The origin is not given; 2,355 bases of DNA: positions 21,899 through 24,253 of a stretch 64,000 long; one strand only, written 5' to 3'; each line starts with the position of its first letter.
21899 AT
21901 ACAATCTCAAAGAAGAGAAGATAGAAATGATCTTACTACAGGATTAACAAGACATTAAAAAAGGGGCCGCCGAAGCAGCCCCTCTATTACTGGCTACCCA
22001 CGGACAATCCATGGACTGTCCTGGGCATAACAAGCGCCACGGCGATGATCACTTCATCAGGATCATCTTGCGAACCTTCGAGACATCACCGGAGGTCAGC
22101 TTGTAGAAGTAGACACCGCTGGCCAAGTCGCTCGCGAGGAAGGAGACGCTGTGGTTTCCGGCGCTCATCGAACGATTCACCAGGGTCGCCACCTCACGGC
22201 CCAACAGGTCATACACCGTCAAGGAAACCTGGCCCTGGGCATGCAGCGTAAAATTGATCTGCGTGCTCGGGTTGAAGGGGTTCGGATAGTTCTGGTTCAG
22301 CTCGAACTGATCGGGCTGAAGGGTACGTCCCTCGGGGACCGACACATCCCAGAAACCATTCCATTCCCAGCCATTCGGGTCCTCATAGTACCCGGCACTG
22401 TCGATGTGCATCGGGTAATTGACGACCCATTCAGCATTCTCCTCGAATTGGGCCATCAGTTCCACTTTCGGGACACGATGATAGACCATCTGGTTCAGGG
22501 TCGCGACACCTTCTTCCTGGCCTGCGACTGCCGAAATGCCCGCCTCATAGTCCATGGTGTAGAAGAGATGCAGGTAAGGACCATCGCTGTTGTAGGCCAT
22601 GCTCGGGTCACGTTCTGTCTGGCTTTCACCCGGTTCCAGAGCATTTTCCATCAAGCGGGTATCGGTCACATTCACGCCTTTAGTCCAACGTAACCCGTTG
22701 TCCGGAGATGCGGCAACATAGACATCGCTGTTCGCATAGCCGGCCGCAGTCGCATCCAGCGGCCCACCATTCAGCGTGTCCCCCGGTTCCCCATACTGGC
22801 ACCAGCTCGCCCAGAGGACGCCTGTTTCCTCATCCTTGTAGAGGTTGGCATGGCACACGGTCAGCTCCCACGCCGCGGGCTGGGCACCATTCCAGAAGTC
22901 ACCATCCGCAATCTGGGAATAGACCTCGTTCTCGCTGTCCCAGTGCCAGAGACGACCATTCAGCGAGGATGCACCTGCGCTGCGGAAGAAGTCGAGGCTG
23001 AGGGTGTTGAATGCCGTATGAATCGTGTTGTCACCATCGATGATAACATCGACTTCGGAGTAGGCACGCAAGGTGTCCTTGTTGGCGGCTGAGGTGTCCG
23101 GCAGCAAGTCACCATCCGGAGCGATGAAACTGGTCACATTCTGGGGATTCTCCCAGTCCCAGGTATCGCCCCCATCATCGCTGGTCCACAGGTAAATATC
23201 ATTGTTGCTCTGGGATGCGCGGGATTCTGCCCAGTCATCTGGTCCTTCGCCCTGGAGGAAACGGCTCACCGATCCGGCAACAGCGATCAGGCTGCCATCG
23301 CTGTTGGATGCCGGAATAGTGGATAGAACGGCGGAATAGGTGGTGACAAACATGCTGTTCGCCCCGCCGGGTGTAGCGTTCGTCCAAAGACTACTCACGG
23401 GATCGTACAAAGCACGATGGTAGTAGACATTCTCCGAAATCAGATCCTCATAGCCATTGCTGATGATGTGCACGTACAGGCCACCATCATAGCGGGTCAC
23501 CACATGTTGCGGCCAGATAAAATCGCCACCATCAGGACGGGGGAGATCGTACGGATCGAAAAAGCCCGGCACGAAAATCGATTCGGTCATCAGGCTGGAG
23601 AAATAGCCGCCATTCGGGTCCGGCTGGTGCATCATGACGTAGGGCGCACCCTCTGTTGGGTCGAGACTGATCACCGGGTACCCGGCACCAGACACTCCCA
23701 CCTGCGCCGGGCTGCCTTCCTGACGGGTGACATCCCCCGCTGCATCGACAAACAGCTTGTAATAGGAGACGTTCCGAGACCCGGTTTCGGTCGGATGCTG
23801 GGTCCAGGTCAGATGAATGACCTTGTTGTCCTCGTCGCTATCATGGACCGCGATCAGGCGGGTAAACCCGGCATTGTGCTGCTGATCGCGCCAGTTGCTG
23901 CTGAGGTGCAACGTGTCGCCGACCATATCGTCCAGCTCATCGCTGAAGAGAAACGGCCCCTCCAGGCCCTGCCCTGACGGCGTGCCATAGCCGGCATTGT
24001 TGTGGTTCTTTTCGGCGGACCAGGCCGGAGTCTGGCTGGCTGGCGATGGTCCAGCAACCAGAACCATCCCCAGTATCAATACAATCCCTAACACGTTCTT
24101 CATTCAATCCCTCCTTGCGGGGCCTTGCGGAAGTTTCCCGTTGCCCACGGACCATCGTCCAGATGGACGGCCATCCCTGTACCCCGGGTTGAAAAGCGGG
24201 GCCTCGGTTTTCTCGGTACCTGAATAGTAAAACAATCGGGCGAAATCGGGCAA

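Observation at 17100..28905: Tandem array of five paralogous BNR/Asp-box T9SS cargo genes, each an independent transcription unit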

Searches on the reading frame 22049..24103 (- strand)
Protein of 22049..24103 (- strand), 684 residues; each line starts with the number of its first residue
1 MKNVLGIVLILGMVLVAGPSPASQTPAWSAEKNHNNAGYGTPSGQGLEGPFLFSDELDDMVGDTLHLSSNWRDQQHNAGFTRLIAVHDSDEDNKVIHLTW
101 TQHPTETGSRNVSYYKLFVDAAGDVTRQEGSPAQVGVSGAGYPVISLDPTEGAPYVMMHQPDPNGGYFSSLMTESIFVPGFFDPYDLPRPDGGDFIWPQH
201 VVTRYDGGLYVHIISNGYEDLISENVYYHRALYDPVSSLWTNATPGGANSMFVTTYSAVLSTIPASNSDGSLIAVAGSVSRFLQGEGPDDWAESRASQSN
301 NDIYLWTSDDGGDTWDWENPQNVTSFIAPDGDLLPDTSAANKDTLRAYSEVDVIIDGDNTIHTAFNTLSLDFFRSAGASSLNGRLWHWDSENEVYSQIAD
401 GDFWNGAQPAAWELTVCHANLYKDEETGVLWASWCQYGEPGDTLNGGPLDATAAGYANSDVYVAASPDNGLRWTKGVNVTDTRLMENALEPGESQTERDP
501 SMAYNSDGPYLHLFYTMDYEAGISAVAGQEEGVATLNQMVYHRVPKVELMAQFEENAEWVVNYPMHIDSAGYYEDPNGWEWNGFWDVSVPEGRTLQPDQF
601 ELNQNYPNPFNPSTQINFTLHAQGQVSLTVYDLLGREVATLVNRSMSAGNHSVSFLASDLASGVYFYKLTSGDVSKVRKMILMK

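Call 4: search_protein_families(library=pfam, proteins=[window:22049-24103:-], max_evalue=1)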
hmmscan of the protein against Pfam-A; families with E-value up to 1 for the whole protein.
window:22049-24103:- (684 aa): 4 families
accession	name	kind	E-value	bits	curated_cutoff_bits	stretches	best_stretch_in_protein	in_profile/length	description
PF18962.6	Por_Secre_tail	-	2.3e-11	44.3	27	1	606-681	2-74/75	Secretion system C-terminal sorting domain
PF13585.12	CHU_C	-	0.036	14.6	27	1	621-675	24-77/86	CHU_C Type IX secretion signal domain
PF15892.11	BNR_4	-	0.043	13.6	27.3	0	291-336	169-216/272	BNR repeat-containing family member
PF13860.13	FlgD_ig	-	0.089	13.2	27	1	620-669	18-73/79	FlgD Ig-like domain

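Call 5: search_protein_families(library=ncbifam, proteins=[window:22049-24103:-], max_evalue=1)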
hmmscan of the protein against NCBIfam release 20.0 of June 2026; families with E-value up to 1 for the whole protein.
window:22049-24103:- (684 aa): 4 families
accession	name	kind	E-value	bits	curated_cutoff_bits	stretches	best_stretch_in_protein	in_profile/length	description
TIGR04183.1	Por_Secre_tail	domain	3.3e-13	49.4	23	1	606-681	2-70/72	T9SS type A sorting domain-containing protein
NF038113.1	T9SSA_dep_M36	equivalog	1.5e-09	36.6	885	1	601-682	791-868/869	T9SS-dependent M36 family metallopeptidase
NF052323.1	T9SSA_dep_M6i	equivalog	3.1e-07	28.7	600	1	605-671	960-1026/1043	T9SS-dependent M6-like inactivated metalloprotease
NF033707.1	T9SS_sortase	equivalog_domain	6.2e-05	20.8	420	1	603-670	999-1076/1095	type IX secretion system sortase PorU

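Call 24: find_related_loci(query=A2, collection=genome_contigs, flank=10000)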
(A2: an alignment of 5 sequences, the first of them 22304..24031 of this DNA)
Query A2 (576 aa) in genome_contigs; peptide patterns used: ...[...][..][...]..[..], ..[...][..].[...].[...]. (x = any residue, [..] = any of these).
34 stretches matched a pattern; 15 encode a relative of the query (tblastn E <= 1e-3); 13 distinct loci.
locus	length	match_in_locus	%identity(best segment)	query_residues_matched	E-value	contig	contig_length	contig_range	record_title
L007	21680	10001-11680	47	22-576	2e-165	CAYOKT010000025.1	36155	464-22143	MAG TPA_asm: uncultured bacterium isolate SRP338002_co1_120 genome assembly, contig: NODE_1067_length_36155_cov_68.06060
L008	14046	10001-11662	44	31-576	3e-125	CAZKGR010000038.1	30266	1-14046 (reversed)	MAG TPA_asm: uncultured bacterium isolate binchicken_co142_310 genome assembly, contig: NODE_4322_length_30266_cov_26.26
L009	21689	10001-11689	39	18-576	1e-121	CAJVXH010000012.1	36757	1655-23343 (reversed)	TPA_asm: uncultured bacterium isolate DRR093004_bin.59_MetaBAT_v2.12.1_MAG genome assembly, contig: NODE_667_length_3675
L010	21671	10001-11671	41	31-576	1e-121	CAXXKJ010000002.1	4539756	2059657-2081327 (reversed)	MAG: bacterium isolate 130ea89d-4dea-436c-9ca1-374b83f7be77 genome assembly, contig: contig_2, whole genome shotgun sequ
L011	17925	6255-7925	40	31-576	4e-117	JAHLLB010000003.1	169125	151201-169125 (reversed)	MAG: bacterium isolate MAG87 NODE_347_length_169125_cov_639.902165, whole genome shotgun sequence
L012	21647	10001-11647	35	37-576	1e-89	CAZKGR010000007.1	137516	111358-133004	MAG TPA_asm: uncultured bacterium isolate binchicken_co142_310 genome assembly, contig: NODE_162_length_137516_cov_27.47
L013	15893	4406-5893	33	32-558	1e-80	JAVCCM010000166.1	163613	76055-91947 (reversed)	MAG: Candidatus Electryonea clarkiae isolate MAG_3300035698_1675 Ga0374944_199964, whole genome shotgun sequence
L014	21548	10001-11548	35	36-560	5e-75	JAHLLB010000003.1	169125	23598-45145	MAG: bacterium isolate MAG87 NODE_347_length_169125_cov_639.902165, whole genome shotgun sequence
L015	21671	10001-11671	33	29-576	7e-75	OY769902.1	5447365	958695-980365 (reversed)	MAG: bacterium isolate 4242d4b0-8bbc-493e-bdd7-9fab39dafe09 genome assembly, chromosome: 1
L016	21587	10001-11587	33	37-552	1e-73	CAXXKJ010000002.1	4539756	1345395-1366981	MAG: bacterium isolate 130ea89d-4dea-436c-9ca1-374b83f7be77 genome assembly, contig: contig_2, whole genome shotgun sequ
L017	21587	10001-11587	35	37-552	2e-75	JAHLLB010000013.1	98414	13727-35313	MAG: bacterium isolate MAG87 NODE_765_length_98414_cov_655.800659, whole genome shotgun sequence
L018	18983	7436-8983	35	36-560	6e-77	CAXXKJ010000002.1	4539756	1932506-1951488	MAG: bacterium isolate 130ea89d-4dea-436c-9ca1-374b83f7be77 genome assembly, contig: contig_2, whole genome shotgun sequ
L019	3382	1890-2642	35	273-551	2e-33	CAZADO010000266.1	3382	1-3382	MAG TPA_asm: uncultured Alphaproteobacteria bacterium isolate SRP185410_co1_298 genome assembly, contig: k141_452646, wh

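Call 29: search_protein_representatives(alignment_id=A2)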
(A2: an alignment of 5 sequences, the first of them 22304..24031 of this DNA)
Query: 5 sequences, 586 profile positions. Proteins with E-value up to 0.001 (for the whole library): 893; up to 1e-10: 619; up to 1e-30: 227. The best 150 are listed.
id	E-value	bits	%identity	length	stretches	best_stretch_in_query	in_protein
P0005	4.5e-266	900.9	-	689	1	20-586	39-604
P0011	6.7e-262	887.1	-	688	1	3-586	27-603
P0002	5.0e-216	735.6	-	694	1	5-585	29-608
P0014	2.3e-207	707.0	-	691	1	21-586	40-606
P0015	1.5e-202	691.1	-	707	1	4-586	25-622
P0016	2.4e-198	677.2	-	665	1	28-586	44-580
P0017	3.0e-181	620.8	-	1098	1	29-573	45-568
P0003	1.4e-180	618.6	-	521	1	18-500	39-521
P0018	2.8e-162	558.1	-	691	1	35-586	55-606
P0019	2.4e-159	548.4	-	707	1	32-574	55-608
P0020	3.6e-156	538.0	-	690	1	30-578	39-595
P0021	2.4e-154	531.9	-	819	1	34-571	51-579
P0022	1.9e-152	525.7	-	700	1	16-586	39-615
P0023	1.5e-148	512.8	-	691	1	37-573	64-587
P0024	8.7e-146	503.7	-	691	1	36-585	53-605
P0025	2.6e-142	492.2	-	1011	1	12-580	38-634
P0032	1.1e-127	443.8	-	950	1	37-572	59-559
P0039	9.1e-116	404.5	-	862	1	33-568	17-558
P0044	1.7e-105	370.7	-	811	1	39-570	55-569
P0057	1.3e-77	278.5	-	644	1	41-533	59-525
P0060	8.1e-76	272.6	-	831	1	45-573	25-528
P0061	2.1e-75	271.3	-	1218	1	36-531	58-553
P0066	5.5e-68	246.7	-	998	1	115-565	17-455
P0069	4.0e-65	237.3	-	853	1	33-535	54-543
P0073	9.9e-61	222.8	-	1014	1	38-535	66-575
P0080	1.2e-58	215.9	-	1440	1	43-530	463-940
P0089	3.7e-57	211.0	-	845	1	37-532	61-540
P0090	1.0e-56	209.5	-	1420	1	41-536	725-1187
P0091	3.2e-56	207.9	-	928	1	38-534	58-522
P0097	1.0e-54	202.9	-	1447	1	30-535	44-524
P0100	1.5e-53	199.0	-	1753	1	42-534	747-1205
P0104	1.1e-52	196.3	-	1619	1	40-533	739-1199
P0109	9.1e-52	193.2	-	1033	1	41-535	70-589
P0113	4.3e-51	191.0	-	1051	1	36-534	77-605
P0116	4.7e-50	187.5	-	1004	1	42-531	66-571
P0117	5.6e-50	187.3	-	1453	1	29-534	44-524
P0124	1.2e-48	182.8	-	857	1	38-532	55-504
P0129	8.3e-48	180.1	-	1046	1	40-532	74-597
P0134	2.9e-47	178.3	-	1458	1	42-533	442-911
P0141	4.1e-46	174.5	-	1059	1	37-562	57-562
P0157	2.1e-42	162.3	-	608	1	43-535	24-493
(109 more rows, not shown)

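Call 31: predict_structure(alignment_id=A3)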
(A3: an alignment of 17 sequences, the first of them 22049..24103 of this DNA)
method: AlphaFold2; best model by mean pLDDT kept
length: 684 residues; sequences in the alignment: 17
mean_pLDDT: 73.5   pTM: 0.76
mean pLDDT of the five models: 73.5, 73.4, 72.5, 70.8, 70.6
residues with pLDDT >= 90: 155; 70-90: 299; 50-70: 118; < 50: 112
segments of 3 or more residues with pLDDT < 50: 1-59, 74-79, 332-341, 441-455, 484-487, 525-529, 567-570, 587-591
pLDDT, mean of each block of 10 residues (from residue 1): 42 35 26 28 24 35 75 55 88 89 81 89 78 85 91 92 87 85 89 86 95 91 90 91 93 81 91 93 80 74 93 94 68 43 63 93 84 59 85 85 61 77 89 81 38 55 90 86 54 69 86 83 50 72 86 81 57 60 55 74 65 69 77 80 66 65 84 85 68
secondary structure, 60 per line:
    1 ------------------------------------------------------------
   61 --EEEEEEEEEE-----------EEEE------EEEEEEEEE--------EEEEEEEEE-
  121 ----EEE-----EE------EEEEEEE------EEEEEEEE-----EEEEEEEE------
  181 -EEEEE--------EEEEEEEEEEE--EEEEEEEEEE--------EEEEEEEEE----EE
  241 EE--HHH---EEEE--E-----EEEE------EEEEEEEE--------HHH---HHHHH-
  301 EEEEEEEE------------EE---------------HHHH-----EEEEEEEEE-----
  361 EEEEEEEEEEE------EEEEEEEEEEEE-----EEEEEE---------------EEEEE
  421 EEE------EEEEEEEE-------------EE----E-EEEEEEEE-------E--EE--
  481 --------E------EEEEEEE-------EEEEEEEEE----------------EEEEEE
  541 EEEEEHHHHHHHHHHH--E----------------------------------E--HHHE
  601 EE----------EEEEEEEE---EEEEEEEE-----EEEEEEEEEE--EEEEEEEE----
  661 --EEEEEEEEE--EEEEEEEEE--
elements in order (helices of 4 or more, strands of 3 or more residues): E63-72 E84-87 E94-102 E111-119 E125-127 E141-147 E154-161 E167-174 E182-186 E195-205 E208-217 E226-234 E239-242 E251-254 E263-266 E273-280 H295-299 E301-308 H338-341 E347-355 E361-371 E378-389 E395-400 E416-423 E430-437 E459-466 E496-502 E510-518 E535-545 H546-556 E600-602 E613-620 E624-631 E637-646 E649-656 E663-671 E674-682

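Call 33: search_protein_families(library=pfam, proteins=[P0017, P0025, P0032, P0061, P0080, P0100, P0117, P0141], max_evalue=0.01)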
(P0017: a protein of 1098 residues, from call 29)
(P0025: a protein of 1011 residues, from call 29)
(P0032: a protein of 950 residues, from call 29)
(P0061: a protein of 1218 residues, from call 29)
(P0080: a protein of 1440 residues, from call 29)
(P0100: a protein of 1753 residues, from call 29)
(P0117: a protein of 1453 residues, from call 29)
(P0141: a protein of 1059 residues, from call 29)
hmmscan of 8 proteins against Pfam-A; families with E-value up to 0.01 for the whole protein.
P0017 (1098 aa): 2 families
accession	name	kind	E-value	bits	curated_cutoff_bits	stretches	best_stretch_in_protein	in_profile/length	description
PF25788.1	Ig_Rha78A_N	-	9.1e-13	48.8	27.4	1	592-672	17-97/105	Rha78A-like, N-terminal immunoglobulin domain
PF18962.6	Por_Secre_tail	-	1.5e-06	28.8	27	1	1019-1084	2-64/75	Secretion system C-terminal sorting domain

P0025 (1011 aa): 2 families
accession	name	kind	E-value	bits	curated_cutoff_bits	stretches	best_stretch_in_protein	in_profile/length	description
PF18962.6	Por_Secre_tail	-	2e-09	38.1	27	1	931-1008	2-74/75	Secretion system C-terminal sorting domain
PF13860.13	FlgD_ig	-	7.6e-06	26.3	27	1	947-1000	21-77/79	FlgD Ig-like domain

P0032 (950 aa): 4 families
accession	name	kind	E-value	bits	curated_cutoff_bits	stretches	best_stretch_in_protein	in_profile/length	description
PF18962.6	Por_Secre_tail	-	1.1e-06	29.3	27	1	871-946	1-73/75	Secretion system C-terminal sorting domain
PF22544.2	HYDIN_VesB_CFA65-like_Ig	-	2.9e-05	24.7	25.5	1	579-669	10-99/100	HYDIN/CFA65/VesB-like, Ig-like domain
PF15780.11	ASH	-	0.0026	18.3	27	1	578-657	13-92/98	Abnormal spindle-like microcephaly-assoc'd, ASPM-SPD-2-Hydin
PF13860.13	FlgD_ig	-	0.0035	17.7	27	0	889-938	22-77/79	FlgD Ig-like domain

P0061 (1218 aa): 1 family
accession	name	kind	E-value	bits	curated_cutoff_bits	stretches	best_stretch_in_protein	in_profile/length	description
PF18962.6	Por_Secre_tail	-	5.5e-06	27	27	1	1141-1215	3-74/75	Secretion system C-terminal sorting domain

P0080 (1440 aa): 1 family
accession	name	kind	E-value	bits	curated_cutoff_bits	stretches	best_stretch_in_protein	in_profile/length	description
PF00686.25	CBM_20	-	7.3e-09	35.8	23.3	1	210-286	13-88/97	Starch binding domain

P0100 (1753 aa): 5 families
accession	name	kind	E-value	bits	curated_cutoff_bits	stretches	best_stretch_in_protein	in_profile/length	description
PF18962.6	Por_Secre_tail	-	1.2e-10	42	27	1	1675-1749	2-73/75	Secretion system C-terminal sorting domain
PF00686.25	CBM_20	-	6e-06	26.4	23.3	1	645-718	17-86/97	Starch binding domain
PF13860.13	FlgD_ig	-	0.00017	21.9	27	1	1685-1740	12-75/79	FlgD Ig-like domain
PF02012.26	BNR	-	0.0021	18.2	27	0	89-98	2-11/12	BNR/Asp-box repeat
PF13088.12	BNR_2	-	0.0065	16.3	31.4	0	206-235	13-42/277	BNR repeat-like domain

P0117 (1453 aa): 10 families
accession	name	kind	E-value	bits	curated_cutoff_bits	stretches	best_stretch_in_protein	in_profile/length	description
PF18962.6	Por_Secre_tail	-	5.7e-08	33.4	27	1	1375-1450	2-74/75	Secretion system C-terminal sorting domain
PF13620.12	CarboxypepD_reg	-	2.3e-07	31.5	32.3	1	655-731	2-81/82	Carboxypeptidase regulatory-like domain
PF19190.6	BACON_2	-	1.4e-05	25.3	25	1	1009-1054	34-79/94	Viral BACON domain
PF13715.12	CarbopepD_reg_2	-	7e-05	23.2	32.2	1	657-732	3-77/88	CarboxypepD_reg-like domain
PF07610.17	DUF1573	-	0.00017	21.9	26.1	0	597-635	48-87/98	Protein of unknown function (DUF1573)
PF15780.11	ASH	-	0.00057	20.5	27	1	556-633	19-92/98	Abnormal spindle-like microcephaly-assoc'd, ASPM-SPD-2-Hydin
PF22544.2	HYDIN_VesB_CFA65-like_Ig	-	0.00068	20.3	25.5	1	547-635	6-89/100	HYDIN/CFA65/VesB-like, Ig-like domain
PF22067.2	Cep192_D3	-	0.002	18.6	27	0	578-629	31-81/99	Cep192 domain 3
PF25249.1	Ig_CFAP65_7th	-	0.0035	17.6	28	1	580-631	34-85/120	CFAP65, seventh Ig-like domain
PF13860.13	FlgD_ig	-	0.0036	17.7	27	0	1382-1440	11-75/79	FlgD Ig-like domain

P0141 (1059 aa): 3 families
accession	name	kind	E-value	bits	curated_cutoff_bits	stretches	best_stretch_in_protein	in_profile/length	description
PF18962.6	Por_Secre_tail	-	6e-11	42.9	27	1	981-1056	2-74/75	Secretion system C-terminal sorting domain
PF13860.13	FlgD_ig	-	0.00088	19.7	27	1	986-1044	7-73/79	FlgD Ig-like domain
PF23044.1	SH3-C_UBE2O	-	0.0027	18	21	0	79-101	24-46/68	UBE2O, ubiquitin binding SH3-C domain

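Call 35: search_solved_structures(query=A2, max_evalue=10, show_alignments=2)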
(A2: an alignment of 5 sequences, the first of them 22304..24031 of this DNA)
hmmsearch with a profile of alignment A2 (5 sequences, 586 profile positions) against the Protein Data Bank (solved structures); distinct sequences matched with E-value up to 10: 9.
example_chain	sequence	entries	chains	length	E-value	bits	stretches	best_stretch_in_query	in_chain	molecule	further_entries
7p1q_A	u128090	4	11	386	0.22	13.6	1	288-317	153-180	Extracellular sialidase/neuraminidase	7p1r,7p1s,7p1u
7p1v_A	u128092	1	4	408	0.24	13.4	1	287-317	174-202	Extracellular sialidase/neuraminidase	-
6mnj_A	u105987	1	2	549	0.31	13.1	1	401-466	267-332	Hz136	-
4bbw_A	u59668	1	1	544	0.49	12.4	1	398-467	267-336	SIALIDASE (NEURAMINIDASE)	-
6myv_A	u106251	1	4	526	0.57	12.2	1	391-467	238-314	Sialidase26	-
6mrv_B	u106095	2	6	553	0.69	11.9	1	391-467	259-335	Sialidase26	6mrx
4fj6_A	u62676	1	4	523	0.99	11.4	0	402-466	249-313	glycoside hydrolase family 33, candidate sialidase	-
4q6k_A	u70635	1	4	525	2.8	9.9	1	395-467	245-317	BNR/Asp-box repeat protein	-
9db6_A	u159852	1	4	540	6.7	8.7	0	401-466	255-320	BNR/Asp-box repeat protein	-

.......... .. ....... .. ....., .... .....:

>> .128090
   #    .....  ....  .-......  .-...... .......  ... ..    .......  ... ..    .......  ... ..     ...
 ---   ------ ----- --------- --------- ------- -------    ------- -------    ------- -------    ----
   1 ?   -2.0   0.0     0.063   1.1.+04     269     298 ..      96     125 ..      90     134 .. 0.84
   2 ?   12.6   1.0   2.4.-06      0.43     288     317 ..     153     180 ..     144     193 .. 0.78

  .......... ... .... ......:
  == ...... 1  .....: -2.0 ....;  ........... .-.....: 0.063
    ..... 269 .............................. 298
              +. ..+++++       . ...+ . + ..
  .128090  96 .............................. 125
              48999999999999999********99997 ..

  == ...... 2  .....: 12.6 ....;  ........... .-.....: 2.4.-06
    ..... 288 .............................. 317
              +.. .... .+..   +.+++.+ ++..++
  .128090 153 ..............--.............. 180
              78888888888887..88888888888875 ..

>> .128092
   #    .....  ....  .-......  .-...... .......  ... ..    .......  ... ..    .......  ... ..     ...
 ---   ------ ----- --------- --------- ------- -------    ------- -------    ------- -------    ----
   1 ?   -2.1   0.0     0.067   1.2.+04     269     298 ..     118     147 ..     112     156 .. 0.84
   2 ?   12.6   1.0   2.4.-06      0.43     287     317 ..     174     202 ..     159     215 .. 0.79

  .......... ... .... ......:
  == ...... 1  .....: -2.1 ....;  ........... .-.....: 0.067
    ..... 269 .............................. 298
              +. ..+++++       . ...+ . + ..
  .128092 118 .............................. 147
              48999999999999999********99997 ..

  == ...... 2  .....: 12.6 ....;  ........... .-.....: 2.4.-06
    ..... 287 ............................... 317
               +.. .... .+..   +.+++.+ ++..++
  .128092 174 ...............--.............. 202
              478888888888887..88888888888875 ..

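Call 47: fold_search(model_id=the predicted structure, library=pdb)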
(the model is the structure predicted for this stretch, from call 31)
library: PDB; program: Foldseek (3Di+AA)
matches with E <= 10: 1223; with E <= 0.001: 262
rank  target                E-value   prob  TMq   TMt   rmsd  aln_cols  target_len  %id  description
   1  2oxb_A                9.6e-09  1.00  0.26  0.31  18.6       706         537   10  Crystal structure of a cell-wall invertase (E203Q) from Arabidopsis thaliana in complex with sucrose (released 2008-01-22)
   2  1wcq_A                3.7e-08  1.00  0.29  0.32  12.9       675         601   11  Mutagenesis of the Nucleophilic Tyrosine in a Bacterial Sialidase to Phenylalanine. (released 2005-10-12)
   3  1eut                  4.3e-08  1.00  0.29  0.32  13.0       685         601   11  SIALIDASE, LARGE 68KD FORM, COMPLEXED WITH GALACTOSE (released 1997-01-11)
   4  7lbu                  4.5e-08  1.00  0.31  0.50  11.0       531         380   11  Crystal structure of the Propionibacterium acnes surface sialidase (released 2021-12-08)
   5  1ms8_A                4.8e-08  1.00  0.32  0.34  13.6       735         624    9  Triclinic form of Trypanosoma cruzi trans-sialidase, in complex with 3-deoxy-2,3-dehydro-N-acetylneuraminic acid (DANA (released 2003-03-25)
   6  2w38                  5.6e-08  1.00  0.29  0.42  13.4       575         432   10  Crystal structure of the pseudaminidase from Pseudomonas aeruginosa (released 2008-12-23)
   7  3b69                  5.8e-08  1.00  0.32  0.34  12.5       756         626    8  T cruzi Trans-sialidase complex with benzoylated NANA derivative (released 2008-05-13)
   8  2qqu_A                5.8e-08  1.00  0.28  0.34  18.6       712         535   10  Crystal structure of a cell-wall invertase (D239A) from Arabidopsis thaliana in complex with sucrose (released 2008-04-22)
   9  2bzd_C                6.1e-08  1.00  0.30  0.33  12.8       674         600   10  Galactose recognition by the carbohydrate-binding module of a bacterial sialidase. (released 2005-08-19)
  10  1w8o_A                7.9e-08  1.00  0.32  0.36  12.3       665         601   11  Contribution of the Active Site Aspartic Acid to Catalysis in the Bacterial Neuraminidase from Micromonospora viridifa (released 2004-09-29)
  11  1ms1_A                1.1e-07  1.00  0.33  0.36  12.7       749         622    9  Monoclinic form of Trypanosoma cruzi trans-sialidase, in complex with 3-deoxy-2,3-dehydro-N-acetylneuraminic acid (DAN (released 2003-03-25)
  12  1ms0_A                1.5e-07  1.00  0.32  0.34  13.3       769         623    9  Monoclinic form of Trypanosoma cruzi trans-sialidase, in complex with 3-deoxy-2,3-dehydro-N-acetylneuraminic acid (DAN (released 2003-03-25)
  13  7k1r_A                1.6e-07  1.00  0.23  0.27  18.1       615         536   10  X-ray Structure of an Enterobacter GH43 Beta-Xylosidase: EcXyl43 F507A mutant (released 2021-11-10)
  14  1ms8_B                1.9e-07  1.00  0.33  0.35  13.1       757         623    8  Triclinic form of Trypanosoma cruzi trans-sialidase, in complex with 3-deoxy-2,3-dehydro-N-acetylneuraminic acid (DANA (released 2003-03-25)
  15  2ber                  2.2e-07  1.00  0.32  0.35  12.4       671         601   10  Y370G Active Site Mutant of the Sialidase from Micromonospora viridifaciens in complex with beta-Neu5Ac (sialic acid). (released 2005-04-04)
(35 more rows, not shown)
